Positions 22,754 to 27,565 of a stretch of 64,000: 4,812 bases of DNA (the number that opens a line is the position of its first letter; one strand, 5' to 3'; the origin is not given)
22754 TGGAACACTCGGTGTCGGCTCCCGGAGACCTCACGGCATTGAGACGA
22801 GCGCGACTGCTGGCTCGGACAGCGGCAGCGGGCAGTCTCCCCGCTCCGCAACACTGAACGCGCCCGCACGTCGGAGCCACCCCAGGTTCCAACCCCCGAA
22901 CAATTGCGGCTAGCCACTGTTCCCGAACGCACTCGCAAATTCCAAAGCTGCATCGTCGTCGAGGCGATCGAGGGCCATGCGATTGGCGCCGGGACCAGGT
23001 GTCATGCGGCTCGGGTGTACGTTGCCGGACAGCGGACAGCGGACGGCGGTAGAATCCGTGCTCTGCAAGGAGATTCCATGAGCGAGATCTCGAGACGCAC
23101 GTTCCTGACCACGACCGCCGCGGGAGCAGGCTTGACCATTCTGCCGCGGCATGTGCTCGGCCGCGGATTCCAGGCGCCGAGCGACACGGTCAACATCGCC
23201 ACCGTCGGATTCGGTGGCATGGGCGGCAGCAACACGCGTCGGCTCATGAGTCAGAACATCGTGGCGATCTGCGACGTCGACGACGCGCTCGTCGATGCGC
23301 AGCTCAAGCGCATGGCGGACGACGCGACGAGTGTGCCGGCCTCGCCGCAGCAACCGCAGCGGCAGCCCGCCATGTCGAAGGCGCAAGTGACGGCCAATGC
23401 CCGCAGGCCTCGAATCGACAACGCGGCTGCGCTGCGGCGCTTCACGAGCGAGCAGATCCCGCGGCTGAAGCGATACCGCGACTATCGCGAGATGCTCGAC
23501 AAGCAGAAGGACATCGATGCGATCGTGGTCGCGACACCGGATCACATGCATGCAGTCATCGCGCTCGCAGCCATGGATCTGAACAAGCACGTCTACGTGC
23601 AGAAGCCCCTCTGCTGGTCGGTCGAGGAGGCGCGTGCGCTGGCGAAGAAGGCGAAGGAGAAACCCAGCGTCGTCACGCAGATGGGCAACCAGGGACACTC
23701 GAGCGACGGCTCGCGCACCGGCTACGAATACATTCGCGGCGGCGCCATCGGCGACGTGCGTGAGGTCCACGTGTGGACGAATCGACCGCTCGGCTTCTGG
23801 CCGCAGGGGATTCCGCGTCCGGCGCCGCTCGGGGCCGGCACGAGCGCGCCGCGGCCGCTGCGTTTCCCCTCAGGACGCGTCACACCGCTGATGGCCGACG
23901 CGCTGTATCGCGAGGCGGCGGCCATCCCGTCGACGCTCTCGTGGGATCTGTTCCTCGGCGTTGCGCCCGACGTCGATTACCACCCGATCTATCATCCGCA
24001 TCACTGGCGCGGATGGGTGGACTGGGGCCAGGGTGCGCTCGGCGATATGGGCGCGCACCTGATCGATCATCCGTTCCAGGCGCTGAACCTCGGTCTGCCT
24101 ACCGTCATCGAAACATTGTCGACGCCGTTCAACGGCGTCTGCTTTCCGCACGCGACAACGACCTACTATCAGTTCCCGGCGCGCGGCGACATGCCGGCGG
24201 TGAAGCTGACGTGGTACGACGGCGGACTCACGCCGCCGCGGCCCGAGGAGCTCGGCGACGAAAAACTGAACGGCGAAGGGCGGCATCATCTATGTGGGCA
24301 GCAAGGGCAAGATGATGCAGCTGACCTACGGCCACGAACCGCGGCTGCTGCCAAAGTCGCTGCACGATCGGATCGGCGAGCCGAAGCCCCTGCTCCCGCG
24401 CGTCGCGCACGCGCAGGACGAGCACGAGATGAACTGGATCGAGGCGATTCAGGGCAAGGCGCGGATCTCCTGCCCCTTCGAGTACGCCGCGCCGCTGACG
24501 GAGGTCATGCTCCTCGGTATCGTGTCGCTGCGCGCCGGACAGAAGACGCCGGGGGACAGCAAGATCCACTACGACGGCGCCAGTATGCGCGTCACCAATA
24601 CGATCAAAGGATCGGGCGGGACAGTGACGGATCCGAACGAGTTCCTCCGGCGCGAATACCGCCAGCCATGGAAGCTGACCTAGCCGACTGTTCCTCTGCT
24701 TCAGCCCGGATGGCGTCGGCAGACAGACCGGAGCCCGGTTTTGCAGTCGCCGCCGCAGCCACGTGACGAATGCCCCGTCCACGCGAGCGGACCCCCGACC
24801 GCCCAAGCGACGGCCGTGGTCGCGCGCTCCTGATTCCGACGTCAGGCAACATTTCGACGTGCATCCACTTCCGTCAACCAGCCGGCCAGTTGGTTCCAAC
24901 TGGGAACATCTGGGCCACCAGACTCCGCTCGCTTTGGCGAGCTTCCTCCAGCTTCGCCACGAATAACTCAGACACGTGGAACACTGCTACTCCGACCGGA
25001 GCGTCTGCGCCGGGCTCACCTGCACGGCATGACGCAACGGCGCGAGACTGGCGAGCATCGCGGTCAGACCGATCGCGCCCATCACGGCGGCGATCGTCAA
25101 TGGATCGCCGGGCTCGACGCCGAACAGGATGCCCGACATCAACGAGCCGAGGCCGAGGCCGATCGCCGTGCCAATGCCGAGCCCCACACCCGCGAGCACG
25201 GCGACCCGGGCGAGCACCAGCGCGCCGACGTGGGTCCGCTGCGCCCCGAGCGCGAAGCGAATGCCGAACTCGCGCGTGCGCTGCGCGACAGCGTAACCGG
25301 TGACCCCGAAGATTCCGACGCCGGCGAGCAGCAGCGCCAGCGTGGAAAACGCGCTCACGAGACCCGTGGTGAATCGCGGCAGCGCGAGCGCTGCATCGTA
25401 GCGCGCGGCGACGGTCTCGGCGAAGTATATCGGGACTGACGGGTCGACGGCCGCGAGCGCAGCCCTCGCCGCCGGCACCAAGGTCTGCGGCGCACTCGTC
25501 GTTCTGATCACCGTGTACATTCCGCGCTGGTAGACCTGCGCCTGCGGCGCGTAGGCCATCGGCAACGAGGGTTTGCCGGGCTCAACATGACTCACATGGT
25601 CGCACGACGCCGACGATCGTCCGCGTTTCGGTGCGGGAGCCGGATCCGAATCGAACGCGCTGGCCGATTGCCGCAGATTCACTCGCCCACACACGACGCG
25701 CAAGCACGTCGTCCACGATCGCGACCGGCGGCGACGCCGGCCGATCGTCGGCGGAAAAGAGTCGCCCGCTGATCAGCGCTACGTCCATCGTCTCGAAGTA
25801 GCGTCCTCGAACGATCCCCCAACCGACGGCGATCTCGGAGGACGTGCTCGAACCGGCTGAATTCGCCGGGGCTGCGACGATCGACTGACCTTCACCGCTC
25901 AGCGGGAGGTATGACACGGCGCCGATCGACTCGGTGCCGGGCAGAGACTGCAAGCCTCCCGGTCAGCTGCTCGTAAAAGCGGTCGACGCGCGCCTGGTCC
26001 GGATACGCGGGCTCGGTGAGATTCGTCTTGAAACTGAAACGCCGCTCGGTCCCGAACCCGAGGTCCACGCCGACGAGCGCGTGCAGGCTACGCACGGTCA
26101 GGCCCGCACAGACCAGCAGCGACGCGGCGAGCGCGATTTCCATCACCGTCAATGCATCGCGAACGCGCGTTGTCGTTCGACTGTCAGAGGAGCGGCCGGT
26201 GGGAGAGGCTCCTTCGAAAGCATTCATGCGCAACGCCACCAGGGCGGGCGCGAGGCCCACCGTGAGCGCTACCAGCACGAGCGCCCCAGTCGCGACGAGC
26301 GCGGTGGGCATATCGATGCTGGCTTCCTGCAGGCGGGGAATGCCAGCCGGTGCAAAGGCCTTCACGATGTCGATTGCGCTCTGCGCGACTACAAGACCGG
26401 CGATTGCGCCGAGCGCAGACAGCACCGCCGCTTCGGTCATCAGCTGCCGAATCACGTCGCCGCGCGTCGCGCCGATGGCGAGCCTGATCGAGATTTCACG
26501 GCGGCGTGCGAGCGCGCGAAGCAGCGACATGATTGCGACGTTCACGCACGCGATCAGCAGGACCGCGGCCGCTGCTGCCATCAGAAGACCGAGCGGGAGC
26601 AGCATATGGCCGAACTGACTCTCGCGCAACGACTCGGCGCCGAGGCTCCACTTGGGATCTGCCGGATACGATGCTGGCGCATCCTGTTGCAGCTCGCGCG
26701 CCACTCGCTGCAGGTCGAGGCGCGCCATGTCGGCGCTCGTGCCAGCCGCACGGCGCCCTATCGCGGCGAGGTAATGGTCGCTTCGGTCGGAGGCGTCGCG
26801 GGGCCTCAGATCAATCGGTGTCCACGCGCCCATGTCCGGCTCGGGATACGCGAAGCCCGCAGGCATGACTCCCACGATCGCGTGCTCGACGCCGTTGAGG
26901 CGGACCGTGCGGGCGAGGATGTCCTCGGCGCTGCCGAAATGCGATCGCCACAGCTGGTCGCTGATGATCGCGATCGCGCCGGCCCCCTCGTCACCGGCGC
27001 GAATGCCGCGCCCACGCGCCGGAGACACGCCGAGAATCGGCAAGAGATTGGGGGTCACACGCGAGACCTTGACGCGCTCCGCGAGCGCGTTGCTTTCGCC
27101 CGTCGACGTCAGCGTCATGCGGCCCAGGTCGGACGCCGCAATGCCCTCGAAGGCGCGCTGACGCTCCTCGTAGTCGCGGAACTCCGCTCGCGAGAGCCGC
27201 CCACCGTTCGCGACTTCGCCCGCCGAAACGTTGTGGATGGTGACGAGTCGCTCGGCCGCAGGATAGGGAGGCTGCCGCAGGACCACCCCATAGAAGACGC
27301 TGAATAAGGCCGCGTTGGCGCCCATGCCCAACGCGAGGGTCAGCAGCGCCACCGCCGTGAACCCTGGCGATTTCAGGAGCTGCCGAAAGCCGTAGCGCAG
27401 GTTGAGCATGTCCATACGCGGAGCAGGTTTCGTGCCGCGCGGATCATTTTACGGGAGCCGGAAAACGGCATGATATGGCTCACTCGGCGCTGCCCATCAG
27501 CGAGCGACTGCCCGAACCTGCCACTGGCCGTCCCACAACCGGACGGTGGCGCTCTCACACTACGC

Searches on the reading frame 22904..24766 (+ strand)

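Call 52: search_protein_families(library=pfam, proteins=[window:22904-24766:+], max_evalue=0.00001)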
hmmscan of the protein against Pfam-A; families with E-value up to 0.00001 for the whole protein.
window:22904-24766:+ (620 aa): 2 families
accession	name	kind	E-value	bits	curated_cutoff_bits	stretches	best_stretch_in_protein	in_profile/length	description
PF01408.29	GFO_IDH_MocA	-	1.5e-14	55.1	24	1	186-257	46-116/120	Oxidoreductase family, NAD-binding Rossmann fold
PF19051.5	GFO_IDH_MocA_C2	-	4.8e-07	30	23.3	1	338-392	45-98/254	Oxidoreductase family, C-terminal alpha/beta domain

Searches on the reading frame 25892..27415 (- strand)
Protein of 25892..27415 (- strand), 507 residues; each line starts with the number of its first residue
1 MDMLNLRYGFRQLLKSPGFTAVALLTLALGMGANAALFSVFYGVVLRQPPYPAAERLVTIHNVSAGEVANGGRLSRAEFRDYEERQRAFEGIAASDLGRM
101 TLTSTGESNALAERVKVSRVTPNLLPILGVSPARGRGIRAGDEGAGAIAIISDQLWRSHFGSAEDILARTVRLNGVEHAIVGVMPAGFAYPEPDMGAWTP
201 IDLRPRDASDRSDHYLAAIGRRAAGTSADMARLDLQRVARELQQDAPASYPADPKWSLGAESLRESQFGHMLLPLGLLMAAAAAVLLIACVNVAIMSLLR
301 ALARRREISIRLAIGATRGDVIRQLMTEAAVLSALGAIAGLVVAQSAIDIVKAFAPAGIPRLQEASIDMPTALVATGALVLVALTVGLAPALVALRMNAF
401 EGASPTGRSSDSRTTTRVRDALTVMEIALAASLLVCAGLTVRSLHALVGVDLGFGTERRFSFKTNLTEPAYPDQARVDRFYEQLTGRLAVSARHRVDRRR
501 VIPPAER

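Call 52: search_protein_families(library=pfam, proteins=[window:25892-27415:-], max_evalue=0.00001)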
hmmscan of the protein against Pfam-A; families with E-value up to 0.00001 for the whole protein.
window:25892-27415:- (507 aa): 2 families
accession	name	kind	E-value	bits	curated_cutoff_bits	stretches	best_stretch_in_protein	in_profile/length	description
PF12704.14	MacB_PCD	-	7.9e-17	62.7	27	1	20-208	1-180/207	MacB-like periplasmic core domain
PF02687.27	FtsX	-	3.7e-15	56.5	25.5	1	280-398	2-119/120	FtsX-like permease C-terminal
